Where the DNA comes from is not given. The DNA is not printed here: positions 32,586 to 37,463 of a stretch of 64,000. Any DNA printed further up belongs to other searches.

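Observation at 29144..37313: Anaerobe-type HdrL-MvhD-MetV-MetF-HdrCB operon in an otherwise aerobic-looking alphaproteobacterial region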

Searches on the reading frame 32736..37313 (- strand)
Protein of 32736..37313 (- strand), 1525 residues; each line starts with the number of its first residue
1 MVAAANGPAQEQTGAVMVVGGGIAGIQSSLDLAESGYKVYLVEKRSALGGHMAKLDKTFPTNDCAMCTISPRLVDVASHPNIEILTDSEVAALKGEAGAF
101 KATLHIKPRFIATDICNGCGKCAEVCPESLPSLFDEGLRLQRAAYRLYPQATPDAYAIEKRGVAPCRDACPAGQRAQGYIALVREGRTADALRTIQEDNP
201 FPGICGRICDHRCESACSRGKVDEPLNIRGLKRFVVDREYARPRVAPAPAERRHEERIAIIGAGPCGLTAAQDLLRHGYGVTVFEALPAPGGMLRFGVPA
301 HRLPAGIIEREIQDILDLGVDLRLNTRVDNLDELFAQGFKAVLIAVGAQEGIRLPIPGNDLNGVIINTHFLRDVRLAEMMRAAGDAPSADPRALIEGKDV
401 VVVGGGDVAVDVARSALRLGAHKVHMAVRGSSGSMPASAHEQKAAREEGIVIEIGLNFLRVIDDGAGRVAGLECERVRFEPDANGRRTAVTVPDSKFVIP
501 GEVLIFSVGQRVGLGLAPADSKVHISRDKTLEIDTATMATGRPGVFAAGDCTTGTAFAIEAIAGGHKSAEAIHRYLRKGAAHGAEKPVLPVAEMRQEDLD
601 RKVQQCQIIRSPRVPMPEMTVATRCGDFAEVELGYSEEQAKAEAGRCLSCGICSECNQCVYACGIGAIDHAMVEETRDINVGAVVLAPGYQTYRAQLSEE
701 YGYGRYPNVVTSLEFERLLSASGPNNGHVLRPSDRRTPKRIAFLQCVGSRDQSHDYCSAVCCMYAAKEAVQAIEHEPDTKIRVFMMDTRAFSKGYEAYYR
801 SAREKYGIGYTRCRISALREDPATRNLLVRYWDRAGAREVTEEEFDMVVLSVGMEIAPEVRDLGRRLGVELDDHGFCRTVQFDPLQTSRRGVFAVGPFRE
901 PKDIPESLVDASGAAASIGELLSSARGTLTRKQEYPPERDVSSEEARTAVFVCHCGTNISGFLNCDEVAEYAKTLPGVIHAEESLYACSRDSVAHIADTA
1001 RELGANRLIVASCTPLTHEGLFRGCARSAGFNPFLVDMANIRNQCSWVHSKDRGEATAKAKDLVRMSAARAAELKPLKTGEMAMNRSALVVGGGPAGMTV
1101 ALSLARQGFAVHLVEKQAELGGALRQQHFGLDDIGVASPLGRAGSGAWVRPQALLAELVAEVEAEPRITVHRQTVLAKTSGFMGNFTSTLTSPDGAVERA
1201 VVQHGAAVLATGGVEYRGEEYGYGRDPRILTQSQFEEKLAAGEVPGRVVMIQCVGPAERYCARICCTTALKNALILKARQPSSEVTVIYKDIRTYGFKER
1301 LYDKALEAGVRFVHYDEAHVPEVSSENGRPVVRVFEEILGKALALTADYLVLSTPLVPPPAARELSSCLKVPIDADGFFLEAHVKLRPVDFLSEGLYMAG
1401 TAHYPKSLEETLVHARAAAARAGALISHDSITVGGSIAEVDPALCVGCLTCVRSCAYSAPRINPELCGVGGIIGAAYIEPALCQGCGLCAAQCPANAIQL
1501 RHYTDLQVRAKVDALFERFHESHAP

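Call 5: search_protein_families(library=pfam, proteins=[window:32736-37313:-], max_evalue=0.01)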
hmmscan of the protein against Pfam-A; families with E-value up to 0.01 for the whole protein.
window:32736-37313:- (1525 aa): 25 families
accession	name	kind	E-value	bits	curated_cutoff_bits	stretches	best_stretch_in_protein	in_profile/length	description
PF07992.20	Pyr_redox_2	-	6.5e-45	154.2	26.1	4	257-565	2-291/291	Pyridine nucleotide-disulphide oxidoreductase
PF13450.12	NAD_binding_8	-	7e-25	87.5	21.9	3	1090-1129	1-40/68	NAD(P)-binding Rossmann-like domain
PF14691.11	Fer4_20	-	1.4e-20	73.6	25.8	2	164-240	30-109/113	Dihydroprymidine dehydrogenase domain II, 4Fe-4S cluster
PF00070.33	Pyr_redox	-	1.8e-17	64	22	2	400-473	2-78/82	Pyridine nucleotide-disulphide oxidoreductase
PF12831.13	FAD_oxidored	-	1.5e-16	61.2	27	2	1089-1131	3-45/416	FAD dependent oxidoreductase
PF13738.12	Pyr_redox_3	-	2e-14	54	30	1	395-549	162-305/305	Pyridine nucleotide-disulphide oxidoreductase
PF01266.30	DAO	-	1.2e-13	51.8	27.9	3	1089-1123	3-38/353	FAD dependent oxidoreductase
PF01494.25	FAD_binding_3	-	6.8e-13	49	22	2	1088-1119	4-35/349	FAD binding domain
PF00890.30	FAD_binding_2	-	8.3e-13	48.7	20.4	2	1088-1124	2-38/414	FAD binding domain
PF01946.23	Thi4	-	2.1e-12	47.2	26.2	2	255-319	17-81/235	Thi4 family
PF03486.20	HI0933_like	-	3e-12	46.9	50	1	1088-1122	3-37/244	HI0933-like protein Rossmann domain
PF00037.32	Fer4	-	1.1e-08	34.9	21.1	2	1477-1499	2-24/24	4Fe-4S binding domain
PF12837.12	Fer4_6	-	4e-08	33.3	25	3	1437-1459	1-23/24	4Fe-4S binding domain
PF13241.12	NAD_binding_7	-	4.8e-08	34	22.1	0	395-424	5-34/104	Putative NAD(P)-binding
PF01593.30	Amino_oxidase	-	8e-07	29.1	19.8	1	266-292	2-28/443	Flavin containing amine oxidoreductase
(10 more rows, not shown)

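Call 6: search_protein_families(library=ncbifam, proteins=[window:32736-37313:-], max_evalue=0.01)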
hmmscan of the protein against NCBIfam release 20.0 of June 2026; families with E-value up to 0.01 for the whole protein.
window:32736-37313:- (1525 aa): 179 families (the best 25 are shown)
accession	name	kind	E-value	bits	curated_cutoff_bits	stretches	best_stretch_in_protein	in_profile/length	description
NF040770.1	hetero_SS_HdrA2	exception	1.6e-260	866.5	1100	4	649-924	286-562/777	CoB-CoM heterodisulfide reductase HdrA2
NF041778.1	hetero_SS_HdrA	equivalog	7.9e-204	678.7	1400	4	654-929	301-577/771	ferredoxin:CoB-CoM heterodisulfide reductase subunit HdrA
NF041891.1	hdrA_Methbact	equivalog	1e-189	632.4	1300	4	652-923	286-557/762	ferredoxin:CoB-CoM heterodisulfide reductase subunit HdrA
NF009410.0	PRK12771.1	subfamily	4.2e-147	491.1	516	3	158-681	42-542/566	NAD(P)-binding protein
NF009454.0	PRK12814.1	equivalog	2.2e-114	383.2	916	2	163-660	101-581/657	putative NADPH-dependent glutamate synthase small subunit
NF009414.0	PRK12778.1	equivalog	7.8e-103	345.1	1103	3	165-578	338-751/752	bifunctional dihydroorotate dehydrogenase B NAD binding subunit/NADPH-dependent glutamate synthase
TIGR01316.1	gltA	equivalog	2.5e-97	326.5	471.75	3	163-576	35-449/449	NADPH-dependent glutamate synthase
NF010590.0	PRK13984.1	equivalog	1e-90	304.7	946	3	165-578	197-608/611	putative oxidoreductase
TIGR03315.1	Se_ygfK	equivalog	7.9e-86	288.4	835.3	2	163-663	444-897/1012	putative selenate reductase subunit YgfK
TIGR01318.1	gltD_gamma_fam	subfamily_domain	6.5e-81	272.3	482.95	3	160-577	44-466/467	glutamate synthase, small subunit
NF009408.0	PRK12769.1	equivalog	3.9e-75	253.3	1003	2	165-578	235-653/659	formate-dependent uric acid utilization protein AegA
TIGR01317.1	GOGAT_sm_gam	subfamily_domain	2.7e-72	244.2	447.7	1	163-577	49-479/485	glutamate synthase small subunit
NF009409.0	PRK12770.1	subfamily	7.7e-67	225.9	343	2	252-581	15-355/360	putative glutamate synthase subunit beta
NF009413.0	PRK12775.1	equivalog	2.4e-66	224.3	1895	2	166-580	341-758/1006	putative trifunctional 2-polyprenylphenol hydroxylase/glutamate synthase subunit beta/ferritin domain-containing protein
NF045663.1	diclust_near_Sec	equivalog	3.3e-58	197.4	530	4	164-350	18-201/759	pyridine nucleotide-disulfide oxidoreductase/dicluster-binding protein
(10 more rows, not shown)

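Call 10: find_homologous_proteins(query=window:32736-37313:-, max_evalue=1e-20)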
Query window:32736-37313:- (1525 aa): 7527 proteins with E <= 1e-20 among 8000 candidates; the best 120 are listed.
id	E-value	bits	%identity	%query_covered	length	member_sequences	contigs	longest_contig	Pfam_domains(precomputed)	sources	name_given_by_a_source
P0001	0.0e+0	3464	100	100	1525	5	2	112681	PF13241.13,PF13450.13,PF07992.21,PF12837.13,PF00070.34,PF03486.21,PF12838.13,PF13454.13,PF01134.29,PF01494.26,PF12831.14,PF01946.24,PF01266.31,PF01593.31,PF14691.12,PF00890.31,PF00037.33,PF13738.13,PF13237.12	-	-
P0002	0.0e+0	3060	89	100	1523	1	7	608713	PF14697.12,PF13241.13,PF13450.13,PF07992.21,PF12837.13,PF00070.34,PF03486.21,PF13454.13,PF01134.29,PF01494.26,PF12831.14,PF01946.24,PF01266.31,PF01593.31,PF14691.12,PF00890.31,PF00037.33,PF13738.13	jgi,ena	jgi:heterodisulfide reductase subunit A-like polyferredoxin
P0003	0.0e+0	2784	80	100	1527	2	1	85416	PF13241.13,PF13450.13,PF07992.21,PF12837.13,PF00070.34,PF03486.21,PF12838.13,PF01494.26,PF12831.14,PF01946.24,PF01266.31,PF01593.31,PF14691.12,PF00890.31,PF00037.33,PF13738.13,PF01262.28,PF13183.12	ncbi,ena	-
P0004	0.0e+0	2748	80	99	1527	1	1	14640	PF14697.12,PF13241.13,PF13450.13,PF07992.21,PF12837.13,PF00070.34,PF03486.21,PF12838.13,PF13454.13,PF01134.29,PF01494.26,PF12831.14,PF01946.24,PF01266.31,PF01593.31,PF14691.12,PF00890.31,PF00037.33,PF13738.13,PF01262.28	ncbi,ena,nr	ncbi:MAG: hypothetical protein A3I01_01585 [Betaproteobacteria bacterium RIFCSPLOWO2_02_FULL_65_24]|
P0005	0.0e+0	2747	79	99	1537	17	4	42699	PF14697.12,PF13241.13,PF13450.13,PF07992.21,PF12837.13,PF00070.34,PF03486.21,PF12838.13,PF13454.13,PF01134.29,PF01494.26,PF12831.14,PF01946.24,PF01266.31,PF01593.31,PF14691.12,PF00890.31,PF00037.33,PF13738.13,PF01262.28,PF13237.12,PF13187.12,PF02737.25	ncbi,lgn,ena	-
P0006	0.0e+0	2699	78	99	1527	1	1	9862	PF14697.12,PF13241.13,PF13450.13,PF07992.21,PF12837.13,PF00070.34,PF03486.21,PF12838.13,PF13454.13,PF01494.26,PF12831.14,PF01946.24,PF01266.31,PF01593.31,PF14691.12,PF00890.31,PF00037.33,PF13738.13,PF01262.28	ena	-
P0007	0.0e+0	2681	77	99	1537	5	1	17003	PF14697.12,PF13241.13,PF13450.13,PF07992.21,PF12837.13,PF00070.34,PF03486.21,PF12838.13,PF13454.13,PF01134.29,PF01494.26,PF12831.14,PF01946.24,PF01266.31,PF01593.31,PF14691.12,PF00890.31,PF00037.33,PF02826.26,PF13738.13,PF01262.28,PF13237.12,PF13187.12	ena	-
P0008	0.0e+0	2672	78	99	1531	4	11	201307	PF14697.12,PF13241.13,PF13450.13,PF07992.21,PF12837.13,PF00070.34,PF03486.21,PF12838.13,PF01134.29,PF01494.26,PF12831.14,PF01946.24,PF01266.31,PF01593.31,PF14691.12,PF00890.31,PF00037.33,PF13738.13,PF01262.28,PF13237.12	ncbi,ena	-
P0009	0.0e+0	2667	77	100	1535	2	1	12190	PF13241.13,PF13450.13,PF07992.21,PF12837.13,PF00070.34,PF03486.21,PF12838.13,PF13454.13,PF01134.29,PF01494.26,PF12831.14,PF01946.24,PF01266.31,PF01593.31,PF14691.12,PF00890.31,PF00037.33,PF13738.13,PF01262.28,PF13237.12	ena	-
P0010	0.0e+0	2636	77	98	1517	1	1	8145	PF14697.12,PF13241.13,PF13450.13,PF07992.21,PF12837.13,PF00070.34,PF03486.21,PF12838.13,PF13454.13,PF01494.26,PF12831.14,PF01946.24,PF01266.31,PF01593.31,PF14691.12,PF00890.31,PF00037.33,PF13738.13,PF01262.28,PF13237.12,PF13187.12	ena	-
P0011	0.0e+0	2623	77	99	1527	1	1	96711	PF14697.12,PF13241.13,PF13450.13,PF07992.21,PF12837.13,PF00070.34,PF03486.21,PF12838.13,PF01134.29,PF01494.26,PF12831.14,PF01946.24,PF01266.31,PF01593.31,PF14691.12,PF00890.31,PF00037.33,PF13738.13,PF01262.28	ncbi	-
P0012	0.0e+0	2597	75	99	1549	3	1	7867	PF13241.13,PF13450.13,PF07992.21,PF12837.13,PF00070.34,PF03486.21,PF12838.13,PF01134.29,PF01494.26,PF12831.14,PF01946.24,PF01266.31,PF01593.31,PF14691.12,PF00890.31,PF00037.33,PF02826.26,PF13738.13,PF01262.28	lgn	-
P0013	0.0e+0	2581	76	99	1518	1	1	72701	PF13241.13,PF13450.13,PF07992.21,PF12837.13,PF00070.34,PF03486.21,PF12838.13,PF13454.13,PF01134.29,PF01494.26,PF12831.14,PF01946.24,PF01266.31,PF01593.31,PF14691.12,PF00890.31,PF00037.33,PF13738.13,PF01262.28,PF13237.12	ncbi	-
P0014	0.0e+0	2581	76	99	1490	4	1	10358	PF13241.13,PF13450.13,PF07992.21,PF12837.13,PF00070.34,PF03486.21,PF12838.13,PF01134.29,PF01494.26,PF12831.14,PF01946.24,PF01266.31,PF01593.31,PF14691.12,PF00890.31,PF00037.33,PF13738.13,PF01262.28,PF13237.12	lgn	-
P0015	0.0e+0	2562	74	98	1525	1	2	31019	PF13241.13,PF13450.13,PF07992.21,PF12837.13,PF00070.34,PF03486.21,PF12838.13,PF13454.13,PF01134.29,PF01494.26,PF12831.14,PF01946.24,PF01266.31,PF01593.31,PF14691.12,PF00890.31,PF00037.33,PF13738.13,PF01262.28,PF13237.12,PF13187.12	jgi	jgi:heterodisulfide reductase subunit A-like polyferredoxin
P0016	0.0e+0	2556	74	98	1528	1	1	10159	PF13241.13,PF13450.13,PF07992.21,PF12837.13,PF00070.34,PF03486.21,PF12838.13,PF13454.13,PF01134.29,PF01494.26,PF12831.14,PF01946.24,PF01266.31,PF01593.31,PF14691.12,PF00890.31,PF00037.33,PF13738.13,PF13237.12,PF13187.12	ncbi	-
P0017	0.0e+0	2528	72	98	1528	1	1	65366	PF14697.12,PF13241.13,PF13450.13,PF07992.21,PF12837.13,PF00070.34,PF03486.21,PF12838.13,PF13454.13,PF01134.29,PF01494.26,PF12831.14,PF01946.24,PF01266.31,PF01593.31,PF14691.12,PF00890.31,PF00037.33,PF13738.13,PF01262.28,PF13237.12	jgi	jgi:heterodisulfide reductase subunit A-like polyferredoxin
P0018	0.0e+0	2523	72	99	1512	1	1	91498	PF13241.13,PF13450.13,PF07992.21,PF12837.13,PF00070.34,PF03486.21,PF12838.13,PF13454.13,PF01134.29,PF01494.26,PF12831.14,PF01946.24,PF01266.31,PF01593.31,PF14691.12,PF00890.31,PF00037.33,PF13738.13,PF13237.12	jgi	jgi:heterodisulfide reductase subunit A-like polyferredoxin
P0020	0.0e+0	2516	72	98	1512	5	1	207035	PF13241.13,PF13450.13,PF07992.21,PF00070.34,PF03486.21,PF12838.13,PF01134.29,PF01494.26,PF12831.14,PF01946.24,PF01266.31,PF01593.31,PF14691.12,PF00890.31,PF00037.33,PF13738.13,PF01262.28,PF13237.12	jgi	jgi:heterodisulfide reductase subunit A-like polyferredoxin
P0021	0.0e+0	2470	71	99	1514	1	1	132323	PF13241.13,PF13450.13,PF07992.21,PF12837.13,PF00070.34,PF03486.21,PF12838.13,PF13454.13,PF01134.29,PF01494.26,PF12831.14,PF01946.24,PF01266.31,PF01593.31,PF14691.12,PF00890.31,PF00037.33,PF13738.13,PF01262.28,PF13237.12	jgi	jgi:heterodisulfide reductase subunit A-like polyferredoxin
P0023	0.0e+0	2388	69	99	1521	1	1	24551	PF14697.12,PF13450.13,PF07992.21,PF12837.13,PF00070.34,PF03486.21,PF12838.13,PF01134.29,PF01494.26,PF12831.14,PF01946.24,PF01266.31,PF01593.31,PF14691.12,PF00890.31,PF00037.33,PF13738.13,PF01262.28,PF13237.12,PF13187.12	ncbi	-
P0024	0.0e+0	2261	66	99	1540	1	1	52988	PF14697.12,PF13241.13,PF13450.13,PF07992.21,PF12837.13,PF00070.34,PF03486.21,PF12838.13,PF13454.13,PF01134.29,PF01494.26,PF12831.14,PF01946.24,PF01266.31,PF01593.31,PF14691.12,PF00890.31,PF00037.33,PF13738.13,PF01262.28,PF13237.12,PF13187.12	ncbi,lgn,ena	-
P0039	0.0e+0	2179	66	99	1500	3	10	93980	PF13241.13,PF13450.13,PF07992.21,PF12837.13,PF00070.34,PF03486.21,PF12838.13,PF01134.29,PF01494.26,PF12831.14,PF01946.24,PF01266.31,PF01593.31,PF14691.12,PF00890.31,PF00037.33,PF13738.13,PF01262.28,PF13237.12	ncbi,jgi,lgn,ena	-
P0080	0.0e+0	2114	62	98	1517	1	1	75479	PF13241.13,PF13450.13,PF07992.21,PF12837.13,PF00070.34,PF03486.21,PF12838.13,PF01134.29,PF01494.26,PF12831.14,PF01946.24,PF01266.31,PF01593.31,PF14691.12,PF00890.31,PF00037.33,PF13738.13,PF01262.28,PF13237.12,PF13187.12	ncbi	-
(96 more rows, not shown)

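Call 11: find_encoding_contigs(protein=P0001, flank=10000, max_places=4)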
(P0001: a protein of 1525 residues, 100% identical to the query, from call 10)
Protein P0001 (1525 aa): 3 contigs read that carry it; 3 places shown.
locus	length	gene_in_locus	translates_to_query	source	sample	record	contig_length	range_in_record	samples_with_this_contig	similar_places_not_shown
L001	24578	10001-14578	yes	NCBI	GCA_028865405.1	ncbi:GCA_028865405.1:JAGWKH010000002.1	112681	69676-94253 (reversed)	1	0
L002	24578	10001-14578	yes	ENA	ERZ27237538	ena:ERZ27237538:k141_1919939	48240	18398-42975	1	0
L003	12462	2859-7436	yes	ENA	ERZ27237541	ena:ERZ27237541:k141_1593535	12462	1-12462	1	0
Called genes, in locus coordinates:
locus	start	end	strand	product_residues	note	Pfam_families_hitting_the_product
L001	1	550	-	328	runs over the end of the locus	PF09587:PGA_cap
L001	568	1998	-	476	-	PF01139:RtcB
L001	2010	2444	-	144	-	PF01951:Archease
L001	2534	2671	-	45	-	-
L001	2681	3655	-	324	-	PF00126:HTH_1, PF03466:LysR_substrate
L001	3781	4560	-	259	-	PF18232:Chalcone_N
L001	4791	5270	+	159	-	PF07366:SnoaL (weak), PF12680:SnoaL_2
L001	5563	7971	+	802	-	PF07715:Plug, PF00593:TonB_dep_Rec_b-barrel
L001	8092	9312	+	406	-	PF07690:MFS_1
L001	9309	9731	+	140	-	PF00903:Glyoxalase, PF13468:Glyoxalase_3, PF13669:Glyoxalase_4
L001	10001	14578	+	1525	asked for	PF12831:FAD_oxidored (weak), PF13450:NAD_binding_8 (weak), PF14691:Fer4_20, PF07992:Pyr_redox_2, PF13450:NAD_binding_8 (weak), PF00890:FAD_binding_2 (weak), PF12831:FAD_oxidored (weak), PF13450:NAD_binding_8, +14 more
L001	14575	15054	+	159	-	PF02662:FlpD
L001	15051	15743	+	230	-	PF25160:LdpA_Fe-S-bd (faint), PF12225:DUF5981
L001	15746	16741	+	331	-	PF02219:MTHFR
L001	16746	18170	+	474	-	PF13183:Fer4_8, PF13187:Fer4_9 (weak), PF13534:Fer4_17, PF02754:CCG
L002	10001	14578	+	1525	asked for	PF12831:FAD_oxidored (weak), PF13450:NAD_binding_8 (weak), PF14691:Fer4_20, PF07992:Pyr_redox_2, PF13450:NAD_binding_8 (weak), PF00890:FAD_binding_2 (weak), PF12831:FAD_oxidored (weak), PF13450:NAD_binding_8, +14 more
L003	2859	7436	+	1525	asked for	PF12831:FAD_oxidored (weak), PF13450:NAD_binding_8 (weak), PF14691:Fer4_20, PF07992:Pyr_redox_2, PF13450:NAD_binding_8 (weak), PF00890:FAD_binding_2 (weak), PF12831:FAD_oxidored (weak), PF13450:NAD_binding_8, +14 more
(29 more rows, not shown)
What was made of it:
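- Checked: The same 24.6-kb context was assembled in three independent assemblies (call 11).
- MAG source (call 11). An identical 24.6-kb context appears in three independent assemblies, on contigs of 112, 48 and 12 kb (call 11).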
